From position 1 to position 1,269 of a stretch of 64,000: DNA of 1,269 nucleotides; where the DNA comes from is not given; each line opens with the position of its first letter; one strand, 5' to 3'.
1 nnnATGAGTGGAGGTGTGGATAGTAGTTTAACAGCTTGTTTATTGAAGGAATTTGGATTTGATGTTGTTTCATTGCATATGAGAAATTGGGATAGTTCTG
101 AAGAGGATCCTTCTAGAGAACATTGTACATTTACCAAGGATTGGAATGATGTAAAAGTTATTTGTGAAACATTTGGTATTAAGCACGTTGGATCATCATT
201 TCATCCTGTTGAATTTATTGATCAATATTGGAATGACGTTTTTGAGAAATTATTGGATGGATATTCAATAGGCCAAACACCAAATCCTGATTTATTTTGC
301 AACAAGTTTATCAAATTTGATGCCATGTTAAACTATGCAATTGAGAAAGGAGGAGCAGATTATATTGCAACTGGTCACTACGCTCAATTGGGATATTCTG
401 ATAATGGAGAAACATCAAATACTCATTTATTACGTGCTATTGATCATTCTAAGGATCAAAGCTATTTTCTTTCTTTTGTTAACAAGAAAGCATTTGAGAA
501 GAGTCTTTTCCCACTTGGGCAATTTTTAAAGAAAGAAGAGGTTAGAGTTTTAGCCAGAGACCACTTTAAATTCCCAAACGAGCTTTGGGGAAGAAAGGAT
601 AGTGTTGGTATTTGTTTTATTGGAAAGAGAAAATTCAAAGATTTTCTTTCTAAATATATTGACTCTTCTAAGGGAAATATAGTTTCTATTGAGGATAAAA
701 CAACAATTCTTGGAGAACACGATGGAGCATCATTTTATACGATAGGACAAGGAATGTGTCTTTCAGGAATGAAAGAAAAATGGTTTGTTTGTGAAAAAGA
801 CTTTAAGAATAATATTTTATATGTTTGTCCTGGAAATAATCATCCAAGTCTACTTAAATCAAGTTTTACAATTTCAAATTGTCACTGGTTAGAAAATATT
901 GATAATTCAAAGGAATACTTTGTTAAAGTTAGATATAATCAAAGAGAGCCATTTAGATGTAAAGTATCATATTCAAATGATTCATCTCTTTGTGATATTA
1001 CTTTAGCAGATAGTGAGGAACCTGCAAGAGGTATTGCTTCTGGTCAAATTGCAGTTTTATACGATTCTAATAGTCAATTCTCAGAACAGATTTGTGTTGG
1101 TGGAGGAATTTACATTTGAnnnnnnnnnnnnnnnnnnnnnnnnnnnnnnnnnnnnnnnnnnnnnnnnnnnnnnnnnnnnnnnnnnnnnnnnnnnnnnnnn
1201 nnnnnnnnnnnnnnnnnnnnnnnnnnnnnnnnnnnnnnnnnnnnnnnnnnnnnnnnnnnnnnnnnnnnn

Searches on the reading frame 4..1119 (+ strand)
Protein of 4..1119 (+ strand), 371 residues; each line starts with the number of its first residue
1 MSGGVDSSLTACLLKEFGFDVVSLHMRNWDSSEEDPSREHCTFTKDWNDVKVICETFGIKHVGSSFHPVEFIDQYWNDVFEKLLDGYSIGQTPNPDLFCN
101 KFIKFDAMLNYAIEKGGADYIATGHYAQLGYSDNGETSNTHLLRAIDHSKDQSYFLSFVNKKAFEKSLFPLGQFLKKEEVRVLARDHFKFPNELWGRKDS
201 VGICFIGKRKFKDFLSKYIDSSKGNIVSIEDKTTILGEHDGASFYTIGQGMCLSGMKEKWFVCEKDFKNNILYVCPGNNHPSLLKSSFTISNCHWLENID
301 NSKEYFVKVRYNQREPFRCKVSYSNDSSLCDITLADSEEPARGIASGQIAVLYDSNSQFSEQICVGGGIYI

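Call 4: search_protein_families(library=pfam, proteins=[window:4-1119:+], max_evalue=1)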
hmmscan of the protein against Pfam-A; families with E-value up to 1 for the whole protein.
window:4-1119:+ (371 aa): 7 families
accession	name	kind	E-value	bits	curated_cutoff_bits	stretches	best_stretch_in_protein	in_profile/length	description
PF03054.22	tRNA_Me_trans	-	4.7e-63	213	20.6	1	1-208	7-202/202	tRNA methyl transferase HUP domain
PF20259.3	tRNA_Me_trans_M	-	3.7e-19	68.5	27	1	212-275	1-65/66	tRNA methyl transferase PRC-barrel domain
PF20258.4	tRNA_Me_trans_C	-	2.3e-10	41.1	20.6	1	287-369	3-76/77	Aminomethyltransferase beta-barrel domain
PF00733.27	Asn_synthase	-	0.021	14.9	21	1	2-103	25-114/354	Asparagine synthase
PF24167.1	DUF7411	-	0.032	14.2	28.7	1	2-31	8-35/194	Family of unknown function (DUF7411)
PF02540.23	NAD_synthase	-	0.23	11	21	1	1-35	25-61/242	NAD synthase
PF02568.20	ThiI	-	0.27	11.3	20.5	1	1-37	10-46/197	Thiamine biosynthesis protein (ThiI)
